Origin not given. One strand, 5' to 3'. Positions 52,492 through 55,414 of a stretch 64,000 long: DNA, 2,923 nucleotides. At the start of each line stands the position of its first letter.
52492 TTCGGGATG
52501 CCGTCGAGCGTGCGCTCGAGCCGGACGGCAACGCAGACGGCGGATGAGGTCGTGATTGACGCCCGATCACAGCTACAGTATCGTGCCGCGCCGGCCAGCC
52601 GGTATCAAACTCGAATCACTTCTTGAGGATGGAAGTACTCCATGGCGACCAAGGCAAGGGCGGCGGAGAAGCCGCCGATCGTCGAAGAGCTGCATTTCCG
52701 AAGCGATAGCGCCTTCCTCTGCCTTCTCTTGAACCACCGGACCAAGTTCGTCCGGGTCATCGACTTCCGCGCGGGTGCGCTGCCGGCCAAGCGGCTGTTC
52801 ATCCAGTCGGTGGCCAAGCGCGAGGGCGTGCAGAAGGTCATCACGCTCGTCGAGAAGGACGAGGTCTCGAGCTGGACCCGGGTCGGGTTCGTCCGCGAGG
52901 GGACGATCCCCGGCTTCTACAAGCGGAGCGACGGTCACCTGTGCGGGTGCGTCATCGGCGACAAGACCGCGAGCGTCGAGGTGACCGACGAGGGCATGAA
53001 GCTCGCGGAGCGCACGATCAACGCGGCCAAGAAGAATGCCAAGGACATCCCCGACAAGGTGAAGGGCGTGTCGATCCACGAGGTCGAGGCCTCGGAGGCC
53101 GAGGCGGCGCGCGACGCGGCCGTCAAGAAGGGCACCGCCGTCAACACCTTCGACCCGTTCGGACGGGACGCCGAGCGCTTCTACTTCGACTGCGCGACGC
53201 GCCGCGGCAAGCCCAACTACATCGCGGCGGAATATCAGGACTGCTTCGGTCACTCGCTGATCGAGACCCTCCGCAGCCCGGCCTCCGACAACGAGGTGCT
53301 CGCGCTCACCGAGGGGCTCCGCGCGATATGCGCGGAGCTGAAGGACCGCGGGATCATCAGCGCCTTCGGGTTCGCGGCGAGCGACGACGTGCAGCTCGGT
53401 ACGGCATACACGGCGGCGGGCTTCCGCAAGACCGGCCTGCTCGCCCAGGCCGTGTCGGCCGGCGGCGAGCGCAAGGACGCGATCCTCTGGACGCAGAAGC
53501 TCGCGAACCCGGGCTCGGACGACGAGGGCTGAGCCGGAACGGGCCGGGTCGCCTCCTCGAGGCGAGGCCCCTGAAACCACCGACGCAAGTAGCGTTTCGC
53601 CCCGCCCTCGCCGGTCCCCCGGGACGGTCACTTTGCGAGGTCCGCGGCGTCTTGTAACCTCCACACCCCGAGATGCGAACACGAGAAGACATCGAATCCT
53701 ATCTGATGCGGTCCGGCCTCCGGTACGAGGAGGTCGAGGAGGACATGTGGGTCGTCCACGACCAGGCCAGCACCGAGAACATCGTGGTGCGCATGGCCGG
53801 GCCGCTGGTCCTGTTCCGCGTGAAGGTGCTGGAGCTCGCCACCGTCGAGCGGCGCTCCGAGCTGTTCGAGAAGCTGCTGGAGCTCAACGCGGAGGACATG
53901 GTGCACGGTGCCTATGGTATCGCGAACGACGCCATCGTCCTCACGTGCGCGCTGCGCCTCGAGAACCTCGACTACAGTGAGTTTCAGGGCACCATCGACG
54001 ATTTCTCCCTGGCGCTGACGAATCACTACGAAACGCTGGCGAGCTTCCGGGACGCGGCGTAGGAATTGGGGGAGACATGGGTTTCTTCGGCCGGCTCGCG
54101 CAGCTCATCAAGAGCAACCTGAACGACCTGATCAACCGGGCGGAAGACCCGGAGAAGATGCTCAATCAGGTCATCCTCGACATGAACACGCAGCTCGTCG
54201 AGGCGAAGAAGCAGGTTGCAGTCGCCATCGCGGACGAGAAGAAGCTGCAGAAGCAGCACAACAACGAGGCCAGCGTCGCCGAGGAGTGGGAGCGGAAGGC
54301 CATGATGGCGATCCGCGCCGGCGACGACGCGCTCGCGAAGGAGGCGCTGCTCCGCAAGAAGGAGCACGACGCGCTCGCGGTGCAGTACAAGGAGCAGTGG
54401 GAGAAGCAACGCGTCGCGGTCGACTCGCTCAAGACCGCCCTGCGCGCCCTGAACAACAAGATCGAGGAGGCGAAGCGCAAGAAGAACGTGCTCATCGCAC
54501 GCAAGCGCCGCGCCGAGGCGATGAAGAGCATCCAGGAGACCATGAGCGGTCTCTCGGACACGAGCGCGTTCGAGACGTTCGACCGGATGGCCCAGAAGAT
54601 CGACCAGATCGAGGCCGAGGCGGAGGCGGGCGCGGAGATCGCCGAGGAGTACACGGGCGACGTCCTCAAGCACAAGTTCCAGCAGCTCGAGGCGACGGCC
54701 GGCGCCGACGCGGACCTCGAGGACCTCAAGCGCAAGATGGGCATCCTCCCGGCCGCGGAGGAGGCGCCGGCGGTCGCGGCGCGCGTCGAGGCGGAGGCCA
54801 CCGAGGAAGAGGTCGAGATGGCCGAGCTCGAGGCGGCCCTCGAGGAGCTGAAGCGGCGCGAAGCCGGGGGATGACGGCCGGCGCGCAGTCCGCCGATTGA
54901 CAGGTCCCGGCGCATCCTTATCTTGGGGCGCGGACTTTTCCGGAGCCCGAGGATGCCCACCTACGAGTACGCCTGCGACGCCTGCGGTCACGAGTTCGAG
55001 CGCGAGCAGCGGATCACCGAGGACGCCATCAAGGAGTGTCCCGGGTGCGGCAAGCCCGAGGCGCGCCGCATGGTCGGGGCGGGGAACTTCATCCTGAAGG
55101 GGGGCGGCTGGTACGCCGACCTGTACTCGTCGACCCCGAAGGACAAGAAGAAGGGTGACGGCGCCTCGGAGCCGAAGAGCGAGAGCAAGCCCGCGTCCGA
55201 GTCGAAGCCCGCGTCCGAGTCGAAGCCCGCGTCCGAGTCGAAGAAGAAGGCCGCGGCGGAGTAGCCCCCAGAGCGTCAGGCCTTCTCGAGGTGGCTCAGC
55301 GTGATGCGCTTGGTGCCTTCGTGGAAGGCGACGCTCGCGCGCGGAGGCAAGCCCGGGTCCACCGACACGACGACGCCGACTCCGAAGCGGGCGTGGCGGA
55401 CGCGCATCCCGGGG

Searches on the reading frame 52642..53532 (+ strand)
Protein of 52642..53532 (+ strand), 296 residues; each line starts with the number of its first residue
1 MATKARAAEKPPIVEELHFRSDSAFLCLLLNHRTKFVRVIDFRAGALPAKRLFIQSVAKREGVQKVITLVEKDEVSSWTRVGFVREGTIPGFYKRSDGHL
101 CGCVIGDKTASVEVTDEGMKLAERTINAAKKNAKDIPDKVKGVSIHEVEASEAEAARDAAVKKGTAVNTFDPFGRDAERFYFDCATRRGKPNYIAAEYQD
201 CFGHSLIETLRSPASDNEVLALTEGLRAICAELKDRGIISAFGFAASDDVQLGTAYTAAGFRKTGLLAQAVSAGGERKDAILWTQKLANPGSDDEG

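Call 26: search_protein_families(library=pfam, proteins=[window:52642-53532:+], max_evalue=0.001)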
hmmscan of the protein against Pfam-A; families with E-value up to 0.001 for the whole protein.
window:52642-53532:+ (296 aa): 0 families

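Call 69: search_solved_structures(query=window:52642-53529:+, max_evalue=1)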
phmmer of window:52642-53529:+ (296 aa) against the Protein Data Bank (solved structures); distinct sequences matched with E-value up to 1: 1.
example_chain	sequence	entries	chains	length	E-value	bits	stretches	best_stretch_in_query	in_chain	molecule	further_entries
9i1r_K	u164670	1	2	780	0.38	13.3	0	189-220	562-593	Phycobiliprotein ApcE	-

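Call 70: search_protein_families(library=ncbifam, proteins=[window:52642-53529:+], max_evalue=0.1)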
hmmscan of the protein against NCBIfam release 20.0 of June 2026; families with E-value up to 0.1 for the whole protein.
window:52642-53529:+ (296 aa): 1 family
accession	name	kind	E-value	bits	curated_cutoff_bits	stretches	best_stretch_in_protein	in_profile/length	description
TIGR03827.1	GNAT_ablB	equivalog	4.5e-10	39.4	205.1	1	37-139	13-115/266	putative beta-lysine N-acetyltransferase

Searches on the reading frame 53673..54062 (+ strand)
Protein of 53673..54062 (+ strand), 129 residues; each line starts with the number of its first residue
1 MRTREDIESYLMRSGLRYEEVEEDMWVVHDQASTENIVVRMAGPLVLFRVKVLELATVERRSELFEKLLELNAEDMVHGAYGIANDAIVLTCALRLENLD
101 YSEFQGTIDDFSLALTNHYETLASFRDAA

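Call 26: search_protein_families(library=pfam, proteins=[window:53673-54062:+], max_evalue=0.001)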
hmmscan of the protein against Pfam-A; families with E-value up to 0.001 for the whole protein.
window:53673-54062:+ (129 aa): 2 families
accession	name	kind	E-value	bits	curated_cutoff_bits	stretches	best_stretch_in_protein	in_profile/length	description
PF22550.1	CesT_Tir_1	-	7.6e-24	84.6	27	1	3-125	4-128/131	CesT_Tir_1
PF10722.14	YbjN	-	0.00077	20.1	22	1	3-120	1-122/126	Putative bacterial sensory transduction regulator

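Call 70: search_protein_families(library=ncbifam, proteins=[window:53673-54059:+], max_evalue=0.1)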
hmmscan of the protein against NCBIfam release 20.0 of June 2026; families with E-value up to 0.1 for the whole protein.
window:53673-54059:+ (129 aa): 0 families

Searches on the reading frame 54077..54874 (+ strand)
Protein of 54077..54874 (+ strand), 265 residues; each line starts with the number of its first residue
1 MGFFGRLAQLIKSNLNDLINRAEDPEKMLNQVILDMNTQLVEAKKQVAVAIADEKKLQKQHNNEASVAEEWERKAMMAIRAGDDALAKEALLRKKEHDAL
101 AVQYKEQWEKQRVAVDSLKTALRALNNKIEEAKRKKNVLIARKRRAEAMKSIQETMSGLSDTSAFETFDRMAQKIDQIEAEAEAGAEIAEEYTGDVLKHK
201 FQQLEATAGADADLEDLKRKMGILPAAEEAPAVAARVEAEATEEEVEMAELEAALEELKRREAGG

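Call 26: search_protein_families(library=pfam, proteins=[window:54077-54874:+], max_evalue=0.001)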
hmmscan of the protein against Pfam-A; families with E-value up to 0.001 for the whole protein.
window:54077-54874:+ (265 aa): 1 family
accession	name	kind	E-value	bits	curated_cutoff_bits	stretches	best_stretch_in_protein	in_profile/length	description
PF04012.17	PspA_IM30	-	4.7e-48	164.1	33.9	1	3-219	2-216/220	PspA/IM30 family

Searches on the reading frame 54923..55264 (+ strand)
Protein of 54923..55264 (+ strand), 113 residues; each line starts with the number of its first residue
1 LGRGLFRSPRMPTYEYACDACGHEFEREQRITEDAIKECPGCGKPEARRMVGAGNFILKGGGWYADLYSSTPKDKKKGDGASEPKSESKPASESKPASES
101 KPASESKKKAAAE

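Call 26: search_protein_families(library=pfam, proteins=[window:54923-55264:+], max_evalue=0.001)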
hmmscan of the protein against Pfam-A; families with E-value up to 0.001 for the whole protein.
window:54923-55264:+ (113 aa): 1 family
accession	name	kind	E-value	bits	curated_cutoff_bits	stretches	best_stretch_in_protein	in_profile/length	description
PF09723.15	Zn_ribbon_8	-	1.2e-15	57.7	34.4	1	11-50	1-40/41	Zinc ribbon domain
